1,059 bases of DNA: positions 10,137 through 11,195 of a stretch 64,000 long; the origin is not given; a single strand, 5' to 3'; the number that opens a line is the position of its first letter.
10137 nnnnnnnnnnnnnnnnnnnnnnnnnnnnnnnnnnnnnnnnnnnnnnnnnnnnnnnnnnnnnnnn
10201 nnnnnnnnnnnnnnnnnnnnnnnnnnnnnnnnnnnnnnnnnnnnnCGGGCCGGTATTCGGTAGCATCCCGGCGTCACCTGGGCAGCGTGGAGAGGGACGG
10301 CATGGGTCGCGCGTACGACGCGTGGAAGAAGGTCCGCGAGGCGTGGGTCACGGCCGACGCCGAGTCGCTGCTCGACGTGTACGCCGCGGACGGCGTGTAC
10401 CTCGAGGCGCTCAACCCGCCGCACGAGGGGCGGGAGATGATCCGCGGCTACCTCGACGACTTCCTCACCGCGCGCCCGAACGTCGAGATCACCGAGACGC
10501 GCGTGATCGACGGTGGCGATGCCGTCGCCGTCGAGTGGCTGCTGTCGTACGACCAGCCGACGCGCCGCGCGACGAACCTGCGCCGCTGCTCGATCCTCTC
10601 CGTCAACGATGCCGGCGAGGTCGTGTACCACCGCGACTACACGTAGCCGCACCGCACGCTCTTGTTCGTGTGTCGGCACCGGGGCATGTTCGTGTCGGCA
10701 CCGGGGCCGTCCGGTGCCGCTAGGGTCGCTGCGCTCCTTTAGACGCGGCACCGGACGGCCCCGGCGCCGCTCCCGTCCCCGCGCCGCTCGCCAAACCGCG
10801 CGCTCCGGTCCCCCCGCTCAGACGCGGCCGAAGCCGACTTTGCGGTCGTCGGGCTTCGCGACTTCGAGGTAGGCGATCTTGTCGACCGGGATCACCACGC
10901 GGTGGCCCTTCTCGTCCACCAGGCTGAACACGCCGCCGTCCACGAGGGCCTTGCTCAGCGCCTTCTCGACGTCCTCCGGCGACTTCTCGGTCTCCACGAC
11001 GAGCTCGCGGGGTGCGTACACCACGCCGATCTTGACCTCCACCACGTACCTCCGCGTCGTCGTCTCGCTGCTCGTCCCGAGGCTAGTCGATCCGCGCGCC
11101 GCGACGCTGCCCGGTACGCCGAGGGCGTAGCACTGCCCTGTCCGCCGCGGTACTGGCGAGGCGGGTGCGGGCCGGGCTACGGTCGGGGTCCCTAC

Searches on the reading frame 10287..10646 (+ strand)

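Call 7: search_protein_families(library=ncbifam, proteins=[window:10287-10646:+], max_evalue=1)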
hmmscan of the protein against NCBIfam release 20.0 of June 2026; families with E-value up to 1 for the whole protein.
window:10287-10646:+ (119 aa): 2 families
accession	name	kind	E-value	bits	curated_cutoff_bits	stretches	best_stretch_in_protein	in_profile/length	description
TIGR02246.1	TIGR02246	subfamily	1.9e-10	40.8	33.95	1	13-87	10-87/128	SgcJ/EcaC family oxidoreductase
TIGR02096.1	TIGR02096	subfamily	0.068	13.5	97.1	1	18-86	9-79/129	ketosteroid isomerase-related protein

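Call 8: search_protein_families(library=pfam, proteins=[window:10287-10646:+], max_evalue=1)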
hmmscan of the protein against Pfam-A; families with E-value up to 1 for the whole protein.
window:10287-10646:+ (119 aa): 6 families
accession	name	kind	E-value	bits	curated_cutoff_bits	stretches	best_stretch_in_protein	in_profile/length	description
PF12680.13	SnoaL_2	-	4.9e-15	56.4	27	1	17-115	5-102/102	SnoaL-like domain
PF07366.18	SnoaL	-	1.3e-07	31.9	28.4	1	14-118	5-116/126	SnoaL-like polyketide cyclase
PF14534.12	DUF4440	-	1.7e-06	28.9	25.2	1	13-104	5-98/107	Domain of unknown function (DUF4440)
PF13474.12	SnoaL_3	-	0.003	18.3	22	1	18-97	10-92/121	SnoaL-like domain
PF08332.16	CaMKII_AD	-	0.016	15.8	22.1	1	16-82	12-83/128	Calcium/calmodulin dependent protein kinase II association domain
PF09636.16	XkdW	-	0.042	14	24.6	1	57-93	16-42/57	XkdW protein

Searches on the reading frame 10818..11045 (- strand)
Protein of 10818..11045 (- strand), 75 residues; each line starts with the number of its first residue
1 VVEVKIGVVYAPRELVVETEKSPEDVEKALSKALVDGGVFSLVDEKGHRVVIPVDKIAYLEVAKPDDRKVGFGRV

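Call 7: search_protein_families(library=ncbifam, proteins=[window:10818-11045:-], max_evalue=1)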
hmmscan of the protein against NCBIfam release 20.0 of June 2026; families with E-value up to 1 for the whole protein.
window:10818-11045:- (75 aa): 1 family
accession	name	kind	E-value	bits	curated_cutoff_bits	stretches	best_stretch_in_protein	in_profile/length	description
NF041655.1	MM0924_fam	subfamily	0.027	14.1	45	1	35-59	30-54/57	MM0924 family protein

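Call 8: search_protein_families(library=pfam, proteins=[window:10818-11045:-], max_evalue=1)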
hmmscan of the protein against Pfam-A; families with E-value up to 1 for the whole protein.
window:10818-11045:- (75 aa): 2 families
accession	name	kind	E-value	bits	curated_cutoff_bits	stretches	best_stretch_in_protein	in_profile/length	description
PF11305.13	DUF3107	-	2.2e-26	92.4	27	1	2-73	1-73/73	Protein of unknown function (DUF3107)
PF00229.24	TNF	-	0.024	15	23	1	10-67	62-119/127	TNF(Tumour Necrosis Factor) family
